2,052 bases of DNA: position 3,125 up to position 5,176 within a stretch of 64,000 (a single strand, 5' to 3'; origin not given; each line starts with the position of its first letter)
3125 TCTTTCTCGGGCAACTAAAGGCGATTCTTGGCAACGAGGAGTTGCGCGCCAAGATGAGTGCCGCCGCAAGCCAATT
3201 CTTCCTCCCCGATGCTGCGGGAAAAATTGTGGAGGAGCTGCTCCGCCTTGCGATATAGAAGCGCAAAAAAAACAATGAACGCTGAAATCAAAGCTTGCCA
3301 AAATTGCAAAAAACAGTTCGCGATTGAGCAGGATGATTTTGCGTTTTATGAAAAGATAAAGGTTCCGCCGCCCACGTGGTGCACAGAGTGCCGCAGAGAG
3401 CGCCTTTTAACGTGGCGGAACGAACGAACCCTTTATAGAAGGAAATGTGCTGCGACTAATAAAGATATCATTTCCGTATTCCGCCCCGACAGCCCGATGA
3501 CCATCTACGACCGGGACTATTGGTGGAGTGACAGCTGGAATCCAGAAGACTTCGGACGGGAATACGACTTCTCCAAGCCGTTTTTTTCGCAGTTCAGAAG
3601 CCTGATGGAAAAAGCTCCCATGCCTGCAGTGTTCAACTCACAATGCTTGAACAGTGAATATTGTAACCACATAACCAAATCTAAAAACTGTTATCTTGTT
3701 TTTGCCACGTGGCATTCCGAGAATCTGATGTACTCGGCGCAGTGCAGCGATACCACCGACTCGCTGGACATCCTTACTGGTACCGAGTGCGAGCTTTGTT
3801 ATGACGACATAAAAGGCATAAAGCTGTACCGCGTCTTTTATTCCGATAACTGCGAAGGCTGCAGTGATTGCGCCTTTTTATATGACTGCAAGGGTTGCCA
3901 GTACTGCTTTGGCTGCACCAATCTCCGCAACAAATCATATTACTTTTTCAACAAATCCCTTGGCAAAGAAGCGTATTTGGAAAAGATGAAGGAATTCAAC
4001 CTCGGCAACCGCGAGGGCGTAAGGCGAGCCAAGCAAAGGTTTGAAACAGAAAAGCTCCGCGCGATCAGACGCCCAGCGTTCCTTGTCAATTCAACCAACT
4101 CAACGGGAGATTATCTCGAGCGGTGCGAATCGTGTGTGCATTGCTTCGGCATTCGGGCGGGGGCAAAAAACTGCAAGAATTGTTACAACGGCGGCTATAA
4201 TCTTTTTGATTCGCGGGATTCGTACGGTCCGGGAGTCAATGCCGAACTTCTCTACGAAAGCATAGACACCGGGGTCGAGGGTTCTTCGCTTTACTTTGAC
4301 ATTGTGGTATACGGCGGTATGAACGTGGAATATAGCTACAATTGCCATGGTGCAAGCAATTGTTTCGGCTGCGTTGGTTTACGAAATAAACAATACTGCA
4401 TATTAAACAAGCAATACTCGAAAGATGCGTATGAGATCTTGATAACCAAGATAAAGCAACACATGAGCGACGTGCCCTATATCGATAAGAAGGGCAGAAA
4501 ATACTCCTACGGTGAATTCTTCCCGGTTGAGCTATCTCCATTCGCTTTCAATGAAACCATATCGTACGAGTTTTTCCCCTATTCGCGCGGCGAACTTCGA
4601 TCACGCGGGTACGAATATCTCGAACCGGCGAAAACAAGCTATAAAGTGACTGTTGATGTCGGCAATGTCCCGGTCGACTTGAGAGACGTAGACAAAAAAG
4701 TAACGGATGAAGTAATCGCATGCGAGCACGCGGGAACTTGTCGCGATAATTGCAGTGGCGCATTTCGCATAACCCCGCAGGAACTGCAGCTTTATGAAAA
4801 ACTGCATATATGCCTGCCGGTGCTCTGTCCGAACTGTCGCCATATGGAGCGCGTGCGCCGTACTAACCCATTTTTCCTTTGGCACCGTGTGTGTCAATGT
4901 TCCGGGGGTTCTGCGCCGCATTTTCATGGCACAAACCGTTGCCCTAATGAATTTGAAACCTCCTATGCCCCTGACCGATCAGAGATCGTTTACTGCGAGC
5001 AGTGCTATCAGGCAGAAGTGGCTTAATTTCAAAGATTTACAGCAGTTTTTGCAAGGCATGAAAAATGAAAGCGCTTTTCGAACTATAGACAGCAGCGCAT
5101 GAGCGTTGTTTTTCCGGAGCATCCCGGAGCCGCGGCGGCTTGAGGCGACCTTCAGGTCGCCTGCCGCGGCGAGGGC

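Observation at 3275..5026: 584-aa protein built almost entirely of repeated CxxC zinc-ribbon modules, embedded between murG and gltX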

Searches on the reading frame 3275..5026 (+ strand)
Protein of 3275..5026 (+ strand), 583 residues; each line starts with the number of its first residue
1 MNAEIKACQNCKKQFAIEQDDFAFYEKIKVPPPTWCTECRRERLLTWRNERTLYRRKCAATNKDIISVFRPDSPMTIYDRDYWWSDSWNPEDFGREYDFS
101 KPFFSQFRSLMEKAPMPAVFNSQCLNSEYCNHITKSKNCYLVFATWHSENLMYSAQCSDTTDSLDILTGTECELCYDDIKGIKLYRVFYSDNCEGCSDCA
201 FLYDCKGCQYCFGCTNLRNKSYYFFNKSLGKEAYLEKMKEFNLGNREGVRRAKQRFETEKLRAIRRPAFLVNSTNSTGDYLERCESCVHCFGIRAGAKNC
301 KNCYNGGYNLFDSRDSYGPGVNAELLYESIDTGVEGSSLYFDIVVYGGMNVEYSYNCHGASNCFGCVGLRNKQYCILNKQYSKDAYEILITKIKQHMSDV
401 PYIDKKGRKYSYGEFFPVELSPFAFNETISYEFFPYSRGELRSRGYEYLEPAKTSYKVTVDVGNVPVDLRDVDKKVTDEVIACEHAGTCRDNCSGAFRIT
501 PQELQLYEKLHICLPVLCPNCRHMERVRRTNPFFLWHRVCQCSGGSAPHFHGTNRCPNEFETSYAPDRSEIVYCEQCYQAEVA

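Call 3: search_protein_families(library=pfam, proteins=[window:3275-5026:+], max_evalue=10)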
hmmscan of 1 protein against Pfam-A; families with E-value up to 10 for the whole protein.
window:3275-5026:+ (583 aa): 0 families

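Call 4: search_protein_families(library=ncbifam, proteins=[window:3275-5026:+], max_evalue=10)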
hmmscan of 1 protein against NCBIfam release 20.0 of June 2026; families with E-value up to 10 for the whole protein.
window:3275-5026:+ (583 aa): 1 family
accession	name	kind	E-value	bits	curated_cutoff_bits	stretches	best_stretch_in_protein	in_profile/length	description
NF002714.0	PRK02551.1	equivalog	0.32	10.7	190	1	358-384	92-122/157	class Ib ribonucleoside-diphosphate reductase assembly flavoprotein NrdI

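Call 5: search_solved_structures(query=window:3275-5026:+, max_evalue=10)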
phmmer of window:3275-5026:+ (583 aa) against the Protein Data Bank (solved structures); distinct sequences matched with E-value up to 10: 0.

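Call 7: find_homologous_proteins(query=window:3275-5023:+, max_evalue=0.001)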
Query window:3275-5023:+ (583 aa): 6730 proteins with E <= 0.001 among 8000 candidates; the best 120 are listed.
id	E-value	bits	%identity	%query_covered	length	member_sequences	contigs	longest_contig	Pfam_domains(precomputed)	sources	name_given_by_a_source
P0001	0.0e+0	1406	100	100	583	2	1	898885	-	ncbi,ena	-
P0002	2.6e-265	900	62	100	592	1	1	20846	-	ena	-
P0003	6.9e-261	885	62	100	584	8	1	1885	-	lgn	-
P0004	8.5e-260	882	65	93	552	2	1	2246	-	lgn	-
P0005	1.9e-256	871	62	100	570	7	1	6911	-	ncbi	-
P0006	1.3e-249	848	59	99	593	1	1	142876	-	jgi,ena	-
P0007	7.2e-228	776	55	100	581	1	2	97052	-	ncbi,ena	-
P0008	2.2e-224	765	54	100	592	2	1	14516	-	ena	-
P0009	1.3e-223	762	54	100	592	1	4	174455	-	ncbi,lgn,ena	-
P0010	2.5e-221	755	54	100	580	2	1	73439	-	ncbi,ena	-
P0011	3.9e-221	754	54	100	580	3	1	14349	-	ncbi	-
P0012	3.0e-220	751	54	99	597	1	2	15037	-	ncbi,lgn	-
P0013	2.5e-217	741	53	100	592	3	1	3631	-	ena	-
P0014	2.6e-217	741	53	100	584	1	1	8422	-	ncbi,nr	ncbi:hypothetical protein D4R51_03775 [bacterium]|nr:MAG: hypothetical protein D4R51_03775 [bacteriu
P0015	1.2e-214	733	52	100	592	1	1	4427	-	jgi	-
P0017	3.9e-214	731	53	100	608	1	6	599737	-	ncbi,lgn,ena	-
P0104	2.6e-191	655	48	100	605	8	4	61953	-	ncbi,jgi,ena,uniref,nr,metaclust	ncbi:MAG: hypothetical protein A3A43_03080 [Candidatus Liptonbacteria bacterium RIFCSPLOWO2_01_FULL_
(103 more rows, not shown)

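Call 13: find_encoding_contigs(protein=P0009, flank=6000, max_places=3)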
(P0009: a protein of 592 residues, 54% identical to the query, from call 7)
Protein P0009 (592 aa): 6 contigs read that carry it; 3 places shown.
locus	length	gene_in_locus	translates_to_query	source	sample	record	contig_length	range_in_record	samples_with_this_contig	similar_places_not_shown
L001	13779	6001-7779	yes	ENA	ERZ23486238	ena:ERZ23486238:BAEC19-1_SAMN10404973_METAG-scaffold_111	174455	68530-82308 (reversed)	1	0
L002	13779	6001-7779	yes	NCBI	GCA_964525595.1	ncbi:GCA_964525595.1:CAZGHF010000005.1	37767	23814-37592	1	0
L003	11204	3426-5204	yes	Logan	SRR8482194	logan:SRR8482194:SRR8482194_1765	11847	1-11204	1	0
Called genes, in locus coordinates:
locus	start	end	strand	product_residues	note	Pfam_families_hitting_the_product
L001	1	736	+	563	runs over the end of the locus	-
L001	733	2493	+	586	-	-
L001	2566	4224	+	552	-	-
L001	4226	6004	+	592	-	-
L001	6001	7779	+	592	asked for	-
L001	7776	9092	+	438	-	PF01551:Peptidase_M23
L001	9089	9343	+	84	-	-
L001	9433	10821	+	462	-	PF01225:Mur_ligase, PF08245:Mur_ligase_M, PF02875:Mur_ligase_C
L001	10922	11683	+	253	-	-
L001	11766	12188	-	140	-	-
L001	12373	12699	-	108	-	-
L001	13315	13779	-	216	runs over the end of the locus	PF00990:GGDEF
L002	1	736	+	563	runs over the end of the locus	-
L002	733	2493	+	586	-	-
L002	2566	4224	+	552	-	-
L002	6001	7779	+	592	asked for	-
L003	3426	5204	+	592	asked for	-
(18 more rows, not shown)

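Call 14: find_encoding_contigs(protein=P0104, flank=6000, max_places=3)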
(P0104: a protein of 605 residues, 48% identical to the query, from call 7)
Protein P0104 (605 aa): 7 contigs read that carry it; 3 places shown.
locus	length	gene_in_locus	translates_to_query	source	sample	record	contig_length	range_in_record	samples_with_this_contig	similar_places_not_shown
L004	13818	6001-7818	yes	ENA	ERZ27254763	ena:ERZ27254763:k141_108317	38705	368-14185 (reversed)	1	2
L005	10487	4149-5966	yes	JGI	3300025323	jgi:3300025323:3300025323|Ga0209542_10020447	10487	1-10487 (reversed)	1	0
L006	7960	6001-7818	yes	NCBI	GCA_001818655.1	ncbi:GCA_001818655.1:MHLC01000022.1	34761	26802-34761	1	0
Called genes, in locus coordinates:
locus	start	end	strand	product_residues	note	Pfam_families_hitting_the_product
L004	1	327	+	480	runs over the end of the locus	PF02534:T4SS-DNA_transf (faint), PF01935:DUF87 (faint), PF10412:TrwB_AAD_bind, PF12696:TraG-D_C (faint)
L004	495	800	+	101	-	PF03091:CutA1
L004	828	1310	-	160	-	-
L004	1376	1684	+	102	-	PF18924:DUF5674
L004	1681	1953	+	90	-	-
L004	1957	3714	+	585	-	-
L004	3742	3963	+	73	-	PF21748:UPF0150 (weak)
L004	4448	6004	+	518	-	-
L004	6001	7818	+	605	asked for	-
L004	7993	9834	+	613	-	PF02534:T4SS-DNA_transf (faint), PF01935:DUF87 (weak), PF10412:TrwB_AAD_bind, PF12696:TraG-D_C (weak), PF23477:zf_Tbcl_2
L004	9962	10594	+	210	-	PF01746:tRNA_m1G_MT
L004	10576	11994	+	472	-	PF13567:DUF4131, PF03772:Competence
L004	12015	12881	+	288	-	PF00753:Lactamase_B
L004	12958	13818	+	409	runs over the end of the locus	?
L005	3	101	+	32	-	?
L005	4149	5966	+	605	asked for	-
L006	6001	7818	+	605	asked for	-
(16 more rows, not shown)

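Call 21: search_protein_families(library=phrogs, proteins=[window:3275-5023:+], max_evalue=1)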
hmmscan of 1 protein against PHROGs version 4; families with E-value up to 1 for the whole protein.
window:3275-5023:+ (583 aa): 2 families
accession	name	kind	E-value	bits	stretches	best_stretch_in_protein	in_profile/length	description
phrog_15341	-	unknown function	0.00013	22.5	1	119-223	34-139/276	-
phrog_9336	-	unknown function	0.0064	17.3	1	22-61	155-193/198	-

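Call 22: search_protein_families(library=padloc, proteins=[window:3275-5023:+], max_evalue=1)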
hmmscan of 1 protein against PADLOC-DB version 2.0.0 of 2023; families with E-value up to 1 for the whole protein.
window:3275-5023:+ (583 aa): 0 families

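Call 23: predict_structure(alignment_id=A1)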
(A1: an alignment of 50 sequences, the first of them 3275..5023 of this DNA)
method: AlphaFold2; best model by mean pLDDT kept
length: 583 residues; sequences in the alignment: 50
mean_pLDDT: 81.7   pTM: 0.82
mean pLDDT of the five models: 81.7, 80.2, 77.5, 75.8, 73.3
residues with pLDDT >= 90: 236; 70-90: 201; 50-70: 144; < 50: 2
segments of 3 or more residues with pLDDT < 50: none
pLDDT, mean of each block of 10 residues (from residue 1): 87 92 94 93 88 88 91 92 89 96 97 89 58 62 61 61 56 56 60 59 62 58 66 76 81 81 78 62 64 71 76 84 88 84 90 94 96 97 98 98 96 95 90 86 91 82 92 93 88 86 83 86 80 82 80 90 84 87 70
secondary structure, 60 per line:
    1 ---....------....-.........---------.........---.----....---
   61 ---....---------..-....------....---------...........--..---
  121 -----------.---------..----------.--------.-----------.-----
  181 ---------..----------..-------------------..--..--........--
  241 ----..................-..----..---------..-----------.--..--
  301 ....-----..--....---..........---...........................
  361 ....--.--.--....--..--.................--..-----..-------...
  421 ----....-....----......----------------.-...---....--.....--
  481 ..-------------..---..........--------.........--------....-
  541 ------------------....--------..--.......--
elements in order: E4-7 E14-17 H19-27 H37-45 E54-57 E64-67 H80-83 H90-93 H103-113 H231-238 H246-262 E301-304 E314-317 E321-330 E334-364 E373-376 H383-399 H430-433 H438-443 H474-478 H501-510 H519-527 E536-539 E559-562 H575-581

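Call 25: search_protein_representatives(protein=window:3275-5023:+)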
Query: 583 residues. Proteins with E-value up to 0.001 (for the whole library): 3666; up to 1e-10: 2712; up to 1e-30: 1460. The best 150 are listed.
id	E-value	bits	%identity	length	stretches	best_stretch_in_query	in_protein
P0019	4.2e-213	725.8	53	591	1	2-582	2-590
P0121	2.7e-175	600.9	48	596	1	1-582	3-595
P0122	1.8e-174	598.1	47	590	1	4-582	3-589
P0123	3.6e-174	597.2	46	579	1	1-582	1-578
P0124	1.1e-168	579.0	45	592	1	1-582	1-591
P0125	2.5e-166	571.3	44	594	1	1-583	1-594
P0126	1.7e-162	558.6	46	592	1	2-582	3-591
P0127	3.8e-162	557.5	46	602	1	3-582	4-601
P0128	2.1e-160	551.7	47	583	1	3-582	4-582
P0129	3.1e-159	547.8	45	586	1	1-582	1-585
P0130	1.9e-156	538.6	44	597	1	1-581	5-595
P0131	4.5e-156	537.4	45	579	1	1-582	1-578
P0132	1.9e-155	535.3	43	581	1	1-582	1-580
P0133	2.6e-155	534.9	45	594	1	2-582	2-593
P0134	1.7e-154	532.2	44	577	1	5-582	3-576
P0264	1.9e-101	357.0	37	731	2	7-531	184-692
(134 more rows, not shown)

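Call 28: find_related_loci(query=A1, collection=genome_contigs, flank=10000)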
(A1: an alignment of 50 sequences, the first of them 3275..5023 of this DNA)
Query A1 (583 aa) in genome_contigs; peptide patterns used: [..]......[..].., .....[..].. (x = any residue, [..] = any of these).
600 stretches matched a pattern (row limit reached: there are more); 587 encode a relative of the query (tblastn E <= 1e-3); the best 80 are kept; 80 distinct loci.
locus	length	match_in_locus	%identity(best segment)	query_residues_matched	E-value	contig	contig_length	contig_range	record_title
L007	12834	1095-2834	54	1-583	0e+0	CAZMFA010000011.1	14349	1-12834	MAG TPA_asm: uncultured Candidatus Saccharibacteria bacterium isolate SRP271791_co2_64 genome assembly, contig: NODE_104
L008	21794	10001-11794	50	1-583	0e+0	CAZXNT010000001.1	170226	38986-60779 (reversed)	MAG TPA_asm: uncultured Candidatus Saccharibacteria bacterium isolate SRP302447_co2_43 genome assembly, contig: NODE_301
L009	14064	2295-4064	49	1-583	0e+0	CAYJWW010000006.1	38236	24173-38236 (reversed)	MAG TPA_asm: uncultured Candidatus Saccharibacteria bacterium isolate ERP125453_co1_514 genome assembly, contig: NODE_83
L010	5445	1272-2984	49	1-583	0e+0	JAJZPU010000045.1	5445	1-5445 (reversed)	MAG: bacterium isolate SKS1.bin17 NODE_26527_length_5445_cov_2.701580, whole genome shotgun sequence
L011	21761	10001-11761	50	1-583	0e+0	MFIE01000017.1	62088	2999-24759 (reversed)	MAG: Candidatus Giovannonibacteria bacterium RIFCSPLOWO2_01_FULL_46_13 rifcsplowo2_01_scaffold_3912, whole genome shotgu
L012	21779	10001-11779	48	1-583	0e+0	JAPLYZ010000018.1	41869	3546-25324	MAG: Candidatus Staskawiczbacteria bacterium isolate LacPavin_0920_WC70_MAG_39_33 LacPavin_0920_WC70_scaffold_291409, wh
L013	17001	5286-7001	50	1-582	0e+0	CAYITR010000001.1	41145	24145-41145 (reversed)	MAG TPA_asm: uncultured Candidatus Saccharibacteria bacterium isolate ERP119705_co7_426 genome assembly, contig: NODE_71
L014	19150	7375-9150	48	1-583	0e+0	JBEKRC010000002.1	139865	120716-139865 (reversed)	MAG: Minisyncoccia bacterium isolate SPRUCE 501 SPRUCE_501_2, whole genome shotgun sequence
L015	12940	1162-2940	47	1-582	0e+0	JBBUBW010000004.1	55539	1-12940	MAG: Patescibacteria group bacterium isolate H43-bin006_1 H43_bin006_1_000000000004, whole genome shotgun sequence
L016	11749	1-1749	48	9-583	0e+0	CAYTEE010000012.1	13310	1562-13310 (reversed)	MAG TPA_asm: uncultured Candidatus Saccharibacteria bacterium isolate SRP050083_co2_44 genome assembly, contig: NODE_346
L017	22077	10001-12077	48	3-582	0e+0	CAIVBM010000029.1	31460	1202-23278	uncultured bacterium isolate AM-lipid-01-D10_bin-0933 genome assembly, contig: bin-0933:29/54, whole genome shotgun sequ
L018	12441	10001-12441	48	1-582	8e-180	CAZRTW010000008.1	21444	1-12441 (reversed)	MAG TPA_asm: uncultured Candidatus Saccharibacteria bacterium isolate SRP286056_co3_166 genome assembly, contig: NODE_22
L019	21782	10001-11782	46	1-582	5e-180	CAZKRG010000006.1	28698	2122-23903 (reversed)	MAG TPA_asm: uncultured Candidatus Saccharibacteria bacterium isolate SRP093762_co1_1 genome assembly, contig: NODE_978_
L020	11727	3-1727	47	17-583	2e-178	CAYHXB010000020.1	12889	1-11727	MAG TPA_asm: uncultured Candidatus Saccharibacteria bacterium isolate ERP119705_co17_969 genome assembly, contig: NODE_6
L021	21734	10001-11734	46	4-582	1e-177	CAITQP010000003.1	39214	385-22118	uncultured bacterium isolate Ki1-1-6m_bin-1343 genome assembly, contig: bin-1343:03/16, whole genome shotgun sequence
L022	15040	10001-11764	46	1-583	4e-177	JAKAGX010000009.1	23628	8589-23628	MAG: bacterium isolate WY2.bin70 NODE_2841_length_23628_cov_1.877452, whole genome shotgun sequence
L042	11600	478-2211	44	3-582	4e-166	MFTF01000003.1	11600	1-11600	MAG: Candidatus Nomurabacteria bacterium RIFCSPHIGHO2_01_FULL_36_23 rifcsphigho2_01_scaffold_14256, whole genome shotgun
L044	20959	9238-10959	48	1-583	2e-179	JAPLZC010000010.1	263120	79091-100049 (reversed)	MAG: Candidatus Staskawiczbacteria bacterium isolate LacPavin_0818_WC45_MAG_38_24 LacPavin_0818_WC45_scaffold_98893, who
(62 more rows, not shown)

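Call 34: fold_search(model_id=the predicted structure, library=pdb)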
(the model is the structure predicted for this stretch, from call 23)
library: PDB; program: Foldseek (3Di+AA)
matches with E <= 10: 83; with E <= 0.001: 0
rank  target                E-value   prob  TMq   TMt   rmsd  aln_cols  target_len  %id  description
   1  8iuf_G3               5.5e-02  0.16  0.09  0.16  17.6       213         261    9  Cryo-EM structure of Euglena gracilis super-complex I+III2+IV, composite (released 2024-02-28)
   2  9qez_B                2.0e-01  0.14  0.08  0.18  10.1       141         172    7  Carbonic anhydrase mutant (released 2025-12-10)
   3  9qez_H                2.2e-01  0.15  0.09  0.19   9.8       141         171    9  Carbonic anhydrase mutant (released 2025-12-10)
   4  9jyw_A                3.1e-01  0.12  0.09  0.20   9.1       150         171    7  Crystal structure of the gamma-carbonic anhydrase from the polyextremophilic bacterium Aeribacillus pallidus (released 2024-12-11)
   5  9qez_D                3.7e-01  0.12  0.09  0.19   9.5       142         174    8  Carbonic anhydrase mutant (released 2025-12-10)
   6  4aaw                  3.9e-01  0.16  0.08  0.10   6.0        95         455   18  S.pneumoniae GlmU in complex with an antibacterial inhibitor (released 2012-02-15)
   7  9qez_C                4.1e-01  0.12  0.08  0.19   9.7       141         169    7  Carbonic anhydrase mutant (released 2025-12-10)
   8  1xhd                  4.5e-01  0.13  0.10  0.22   8.7       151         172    9  X-ray crystal structure of putative acetyltransferase, product of BC4754 gene [Bacillus cereus] (released 2004-11-02)
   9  7x8k_A                5.0e-01  0.07  0.08  0.12   9.5       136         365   11  Arabidopsis GDP-D-mannose pyrophosphorylase (VTC1) structure (product-bound) (released 2022-05-18)
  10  1g97                  5.8e-01  0.05  0.06  0.07   9.5        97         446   14  S.PNEUMONIAE GLMU COMPLEXED WITH UDP-N-ACETYLGLUCOSAMINE AND MG2+ (released 2001-05-22)
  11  9qev_C                6.8e-01  0.11  0.09  0.22   8.9       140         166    7  A native carbonic anhydrase from Caloramator australiacus (released 2025-12-10)
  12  9qez_A                6.8e-01  0.11  0.10  0.23   8.4       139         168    7  Carbonic anhydrase mutant (released 2025-12-10)
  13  9qev_B                7.5e-01  0.12  0.10  0.22   9.0       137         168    8  A native carbonic anhydrase from Caloramator australiacus (released 2025-12-10)
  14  6jlz_E                7.5e-01  0.06  0.07  0.09   9.0       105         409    8  P-eIF2a - eIF2B complex (released 2019-05-01)
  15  8iuf_G2               8.3e-01  0.06  0.08  0.15   9.1       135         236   10  Cryo-EM structure of Euglena gracilis super-complex I+III2+IV, composite (released 2024-02-28)
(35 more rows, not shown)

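Call 46: find_related_loci(query=A1, collection=viral_contigs, flank=10000)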
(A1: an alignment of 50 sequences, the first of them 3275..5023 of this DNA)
Query A1 (583 aa) in viral_contigs; peptide patterns used: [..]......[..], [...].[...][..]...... (x = any residue, [..] = any of these).
78 stretches matched a pattern, but none encodes a relative of the query by tblastn (E <= 1e-3).

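Call 47: search_dna_similar(query=window:3275-5023:+, collection=phages, mode=protein, max_evalue=0.001)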
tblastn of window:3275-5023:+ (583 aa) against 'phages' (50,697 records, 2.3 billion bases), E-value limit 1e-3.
No match.
